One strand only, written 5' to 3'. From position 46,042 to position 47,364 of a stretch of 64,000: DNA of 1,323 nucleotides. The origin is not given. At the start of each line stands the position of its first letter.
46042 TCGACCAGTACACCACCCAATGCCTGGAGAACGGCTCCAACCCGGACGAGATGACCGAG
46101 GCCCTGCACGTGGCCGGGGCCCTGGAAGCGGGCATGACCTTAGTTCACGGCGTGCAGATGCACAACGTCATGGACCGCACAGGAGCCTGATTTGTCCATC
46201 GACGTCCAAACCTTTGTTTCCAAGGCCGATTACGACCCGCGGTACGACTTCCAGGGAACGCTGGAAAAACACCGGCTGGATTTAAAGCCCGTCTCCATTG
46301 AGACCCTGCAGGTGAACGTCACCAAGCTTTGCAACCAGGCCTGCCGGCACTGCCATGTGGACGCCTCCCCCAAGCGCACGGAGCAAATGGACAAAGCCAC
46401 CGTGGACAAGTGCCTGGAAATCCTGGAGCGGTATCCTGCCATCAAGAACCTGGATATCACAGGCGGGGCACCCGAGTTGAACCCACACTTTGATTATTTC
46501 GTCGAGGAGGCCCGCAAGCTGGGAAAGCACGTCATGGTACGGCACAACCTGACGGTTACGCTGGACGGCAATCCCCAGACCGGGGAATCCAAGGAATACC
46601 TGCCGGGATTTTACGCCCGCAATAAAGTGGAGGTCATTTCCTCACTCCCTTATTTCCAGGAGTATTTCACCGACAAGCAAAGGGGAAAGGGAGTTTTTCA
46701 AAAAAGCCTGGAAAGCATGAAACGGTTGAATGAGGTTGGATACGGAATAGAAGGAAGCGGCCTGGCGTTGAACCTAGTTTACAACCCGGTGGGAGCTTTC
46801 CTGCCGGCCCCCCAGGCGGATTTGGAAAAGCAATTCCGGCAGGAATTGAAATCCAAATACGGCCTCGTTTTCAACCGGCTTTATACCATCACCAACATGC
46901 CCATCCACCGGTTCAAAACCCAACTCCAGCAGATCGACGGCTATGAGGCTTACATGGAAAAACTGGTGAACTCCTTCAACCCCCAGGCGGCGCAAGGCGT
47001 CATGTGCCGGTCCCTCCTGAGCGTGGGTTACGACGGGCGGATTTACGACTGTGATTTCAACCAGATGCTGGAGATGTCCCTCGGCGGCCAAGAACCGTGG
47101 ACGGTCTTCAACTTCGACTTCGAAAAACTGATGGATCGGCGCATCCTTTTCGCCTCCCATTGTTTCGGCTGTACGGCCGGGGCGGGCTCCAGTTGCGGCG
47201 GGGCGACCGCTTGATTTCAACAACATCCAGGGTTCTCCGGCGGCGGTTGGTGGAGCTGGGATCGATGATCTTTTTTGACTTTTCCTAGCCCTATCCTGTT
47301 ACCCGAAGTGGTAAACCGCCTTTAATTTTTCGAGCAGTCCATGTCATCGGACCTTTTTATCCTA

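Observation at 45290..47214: ArsS-like radical SAM plus AhpD-like partner beside a decayed aquaporin, behind a perfect palindromic operator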

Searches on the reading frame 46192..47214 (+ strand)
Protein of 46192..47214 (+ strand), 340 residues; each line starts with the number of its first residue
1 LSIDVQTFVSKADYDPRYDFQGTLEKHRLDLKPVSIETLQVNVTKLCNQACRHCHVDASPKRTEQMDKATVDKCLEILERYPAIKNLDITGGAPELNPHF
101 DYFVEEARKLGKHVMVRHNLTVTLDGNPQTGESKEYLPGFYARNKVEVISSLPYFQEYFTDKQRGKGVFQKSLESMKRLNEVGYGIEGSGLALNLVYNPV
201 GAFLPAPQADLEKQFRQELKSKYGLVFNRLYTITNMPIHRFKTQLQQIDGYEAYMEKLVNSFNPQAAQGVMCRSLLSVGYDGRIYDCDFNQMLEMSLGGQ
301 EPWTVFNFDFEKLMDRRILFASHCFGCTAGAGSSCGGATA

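Call 3: search_protein_families(library=ncbifam, proteins=[window:46192-47214:+], max_evalue=0.01)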
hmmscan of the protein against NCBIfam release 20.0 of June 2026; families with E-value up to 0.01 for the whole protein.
window:46192-47214:+ (340 aa): 44 families (the best 25 are shown)
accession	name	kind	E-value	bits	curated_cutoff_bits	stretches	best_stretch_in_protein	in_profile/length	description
TIGR04167.1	rSAM_SeCys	equivalog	2.4e-128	427.6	300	1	32-338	3-302/303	arsenosugar biosynthesis radical SAM (seleno)protein ArsS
NF047865.1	rSAM_PapB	equivalog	1.1e-10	41.3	340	1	36-182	2-152/330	PapB family radical SAM/SPASM ranthipeptide maturase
TIGR04082.1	rSAM_for_selen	equivalog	5.8e-09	35.2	350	1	34-261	196-398/516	thio(seleno)oxazole modification radical SAM maturase SbtM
TIGR04317.1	W_rSAM_matur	equivalog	7.2e-09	35.2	380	1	36-120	3-88/349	tungsten cofactor oxidoreductase radical SAM maturase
TIGR04078.1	rSAM_yydG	equivalog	3.1e-08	33.5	300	1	37-114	1-79/309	YydG family radical SAM peptide epimerase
TIGR02668.1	moaA_archaeal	equivalog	2.1e-07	30.2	325.25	1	35-111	8-84/303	GTP 3',8-cyclase MoaA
NF050035.1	rSAM_WgK_link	exception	4.5e-07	29.2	650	1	39-181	11-145/367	radical SAM/SPASM peptide maturase WgkB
NF045646.2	rSAM_Se_TrsS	equivalog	7e-07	28.1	490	1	40-113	89-162/441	radical SAM (seleno)protein TrsS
NF001199.0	PRK00164.2-1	equivalog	8.1e-07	28.5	231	1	35-111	10-86/308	GTP 3',8-cyclase MoaA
TIGR02666.1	moaA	equivalog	9.1e-07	28.1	284.05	1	36-113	9-89/336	GTP 3',8-cyclase MoaA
TIGR04478.1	rSAM_YfkAB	equivalog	1.1e-06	28.1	250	1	36-97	24-84/363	radical SAM/CxCxxxxC motif protein YfkAB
NF050038.1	rSAM_RiPP_GggB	equivalog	1.2e-06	27.8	650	1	37-184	42-185/398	streptosactin maturase GggB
TIGR03962.1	mycofact_rSAM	equivalog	1.6e-06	27.5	265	1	39-184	14-149/339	mycofactocin radical SAM maturase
TIGR03978.1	rSAM_paired_1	equivalog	2.1e-06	26.8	370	1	42-126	88-174/466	His-Xaa-Ser system radical SAM maturase HxsB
NF033640.1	N_Twi_rSAM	subfamily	5.8e-06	25.6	170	1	31-181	105-267/398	twitch domain-containing radical SAM protein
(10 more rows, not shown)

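Call 4: search_protein_families(library=pfam, proteins=[window:46192-47214:+], max_evalue=0.01)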
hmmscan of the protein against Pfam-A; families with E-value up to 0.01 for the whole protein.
window:46192-47214:+ (340 aa): 3 families
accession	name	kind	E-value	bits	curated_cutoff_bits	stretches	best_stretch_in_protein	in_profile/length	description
PF12345.13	DUF3641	-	6.7e-54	182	24.9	1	204-338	1-134/134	Protein of unknown function (DUF3641)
PF04055.27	Radical_SAM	-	1.4e-12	48.5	29.5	1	41-185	1-142/166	Radical SAM superfamily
PF13353.11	Fer4_12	-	0.0073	17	22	0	46-109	14-79/137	4Fe-4S single cluster domain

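Call 8: find_encoding_contigs(protein=window:46192-47214:+, flank=10000, max_places=6)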
Protein window:46192-47214:+ (340 aa): 3 contigs read that carry it; 3 places shown.
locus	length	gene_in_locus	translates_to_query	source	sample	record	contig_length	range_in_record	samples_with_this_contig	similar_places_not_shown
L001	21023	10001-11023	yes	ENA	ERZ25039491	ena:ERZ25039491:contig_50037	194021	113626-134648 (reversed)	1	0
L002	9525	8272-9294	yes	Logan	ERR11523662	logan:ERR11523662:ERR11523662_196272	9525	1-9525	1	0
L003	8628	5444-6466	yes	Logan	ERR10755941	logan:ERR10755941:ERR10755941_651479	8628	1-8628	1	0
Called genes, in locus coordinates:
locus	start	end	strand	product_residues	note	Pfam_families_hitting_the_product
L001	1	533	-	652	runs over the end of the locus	PF13231:PMT_2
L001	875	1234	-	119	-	-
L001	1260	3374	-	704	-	-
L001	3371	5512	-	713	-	PF13432:TPR_16 (weak)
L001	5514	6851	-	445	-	PF01134:GIDA (faint), PF01266:DAO (weak), PF01593:Amino_oxidase, PF07992:Pyr_redox_2 (faint), PF12831:FAD_oxidored, PF13450:NAD_binding_8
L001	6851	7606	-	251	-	PF00494:SQS_PSY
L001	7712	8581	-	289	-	PF00494:SQS_PSY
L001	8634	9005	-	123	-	-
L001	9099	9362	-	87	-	PF00230:MIP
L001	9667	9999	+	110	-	PF02627:CMD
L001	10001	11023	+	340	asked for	PF04055:Radical_SAM, PF12345:DUF3641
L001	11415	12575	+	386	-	-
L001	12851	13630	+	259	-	-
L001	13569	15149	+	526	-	-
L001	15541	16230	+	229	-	PF02586:SRAP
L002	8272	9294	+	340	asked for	PF04055:Radical_SAM, PF12345:DUF3641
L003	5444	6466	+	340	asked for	PF04055:Radical_SAM, PF12345:DUF3641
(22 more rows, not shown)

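Call 9: find_related_loci(query=window:46192-47214:+, collection=genome_contigs, flank=6000)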
Query window:46192-47214:+ (340 aa) in genome_contigs; peptide patterns used: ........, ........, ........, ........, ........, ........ (x = any residue, [..] = any of these).
600 stretches matched a pattern (row limit reached: there are more); 587 encode a relative of the query (tblastn E <= 1e-3); the best 80 are kept; 80 distinct loci.
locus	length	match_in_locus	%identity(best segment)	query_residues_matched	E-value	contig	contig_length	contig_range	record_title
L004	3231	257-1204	70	15-329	3e-162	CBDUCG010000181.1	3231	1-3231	MAG TPA_asm: uncultured bacterium isolate ERR2431957_concoct_61 genome assembly, contig: ERZ23878503.19531, whole genome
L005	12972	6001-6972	66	17-338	1e-149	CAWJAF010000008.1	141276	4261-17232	MAG: uncultured proteobacterium isolate MFD04651.bin.2.91 genome assembly, contig: contig_33448, whole genome shotgun se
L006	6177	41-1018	64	17-340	7e-150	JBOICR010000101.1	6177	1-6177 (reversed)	MAG: Nevskiaceae bacterium isolate H1-B1_metabat2.bin.91_sub k127_2213489, whole genome shotgun sequence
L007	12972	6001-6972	73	17-340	5e-168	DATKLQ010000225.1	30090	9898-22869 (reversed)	MAG TPA_asm: Ignavibacteriaceae bacterium isolate SMAG_U14689 k141_2629816, whole genome shotgun sequence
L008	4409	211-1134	68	20-327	7e-150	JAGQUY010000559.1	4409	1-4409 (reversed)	MAG: Bacteroidetes bacterium isolate HKST-UBA01 2012-05-30_1_(paired)_contig_642737, whole genome shotgun sequence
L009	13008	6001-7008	65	3-340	6e-146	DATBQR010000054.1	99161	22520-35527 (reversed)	MAG TPA_asm: Burkholderiales bacterium isolate SMAG_U4108 k141_352554, whole genome shotgun sequence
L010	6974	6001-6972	63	17-338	1e-145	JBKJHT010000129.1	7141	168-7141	MAG: Burkholderiales bacterium isolate ant_bin.123 S1Ck117_4602748_flag_0_multi_22.9687_len_7141, whole genome shotgun s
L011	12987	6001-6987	62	10-338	3e-144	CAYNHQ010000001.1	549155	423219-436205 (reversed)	MAG TPA_asm: uncultured bacterium isolate binchicken_co185_186 genome assembly, contig: NODE_9_length_549155_cov_10.8305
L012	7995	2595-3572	62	17-340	1e-140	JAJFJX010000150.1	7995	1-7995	MAG: Panacagrimonas sp. isolate OFTM46 OFTM46_149, whole genome shotgun sequence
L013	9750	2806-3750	61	19-340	1e-127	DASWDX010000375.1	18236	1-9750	MAG TPA_asm: Pyrinomonadaceae bacterium isolate SMAG_U2747 k141_27358, whole genome shotgun sequence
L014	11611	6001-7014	54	2-338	1e-125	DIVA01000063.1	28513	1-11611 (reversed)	MAG TPA_asm: Bacteriovoracaceae bacterium UBA6144 UBA6144_contig_17909, whole genome shotgun sequence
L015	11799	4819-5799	55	9-338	1e-120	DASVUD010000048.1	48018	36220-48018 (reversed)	MAG TPA_asm: Pyrinomonadaceae bacterium isolate SMAG_U3308 k141_520041, whole genome shotgun sequence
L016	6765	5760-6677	59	25-338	2e-119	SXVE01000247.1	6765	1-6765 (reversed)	MAG: Acidobacteria bacterium isolate F1-140-MAGs169 F1-140__c200209, whole genome shotgun sequence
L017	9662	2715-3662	56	20-339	5e-119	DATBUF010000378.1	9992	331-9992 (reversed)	MAG TPA_asm: Pontibacter sp. isolate SMAG_U7476 k141_94351, whole genome shotgun sequence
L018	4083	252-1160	57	31-340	7e-120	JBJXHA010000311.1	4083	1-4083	MAG: Bacteroidia bacterium isolate F1F2.bin.14 k127_322928, whole genome shotgun sequence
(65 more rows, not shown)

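Call 35: list_cluster_members(proteins=[P0001, window:46192-47214:+, window:45858-46190:+, window:43903-44772:-, window:44825-45196:-])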
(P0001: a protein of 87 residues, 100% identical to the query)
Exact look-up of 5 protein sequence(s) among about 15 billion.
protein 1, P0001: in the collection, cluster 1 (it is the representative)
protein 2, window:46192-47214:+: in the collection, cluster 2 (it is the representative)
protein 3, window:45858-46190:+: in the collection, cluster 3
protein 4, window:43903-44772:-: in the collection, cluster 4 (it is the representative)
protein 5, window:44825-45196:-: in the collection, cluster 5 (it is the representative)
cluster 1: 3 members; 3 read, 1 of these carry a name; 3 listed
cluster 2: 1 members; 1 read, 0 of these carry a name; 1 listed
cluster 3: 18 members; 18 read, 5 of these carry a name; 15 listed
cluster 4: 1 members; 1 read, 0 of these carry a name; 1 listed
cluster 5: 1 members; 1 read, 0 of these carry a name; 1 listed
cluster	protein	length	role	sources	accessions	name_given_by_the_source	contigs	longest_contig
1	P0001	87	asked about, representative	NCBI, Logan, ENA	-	-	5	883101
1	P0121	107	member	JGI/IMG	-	glycerol uptake facilitator-like aquaporin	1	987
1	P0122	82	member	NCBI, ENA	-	-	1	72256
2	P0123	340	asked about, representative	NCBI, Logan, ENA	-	-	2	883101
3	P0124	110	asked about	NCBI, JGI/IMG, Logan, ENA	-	alkylhydroperoxidase/carboxymuconolactone decarboxylase family protein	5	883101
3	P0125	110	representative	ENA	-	-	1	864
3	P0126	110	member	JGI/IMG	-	alkylhydroperoxidase/carboxymuconolactone decarboxylase family protein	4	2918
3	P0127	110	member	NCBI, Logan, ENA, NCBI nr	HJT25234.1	MAG TPA: arsenosugar biosynthesis-associated peroxidase-like protein [bacterium] | arsenosugar biosynthesis-associated peroxidase-like protein [bacterium]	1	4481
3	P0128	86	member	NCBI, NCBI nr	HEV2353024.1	MAG TPA: arsenosugar biosynthesis-associated peroxidase-like protein, partial [Puia sp.] | arsenosugar biosynthesis-associated peroxidase-like protein [Puia sp.]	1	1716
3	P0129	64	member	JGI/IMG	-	AhpD family alkylhydroperoxidase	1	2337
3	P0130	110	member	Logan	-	-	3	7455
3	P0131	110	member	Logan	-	-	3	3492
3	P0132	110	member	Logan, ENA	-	-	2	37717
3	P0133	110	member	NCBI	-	-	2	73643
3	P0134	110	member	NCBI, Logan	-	-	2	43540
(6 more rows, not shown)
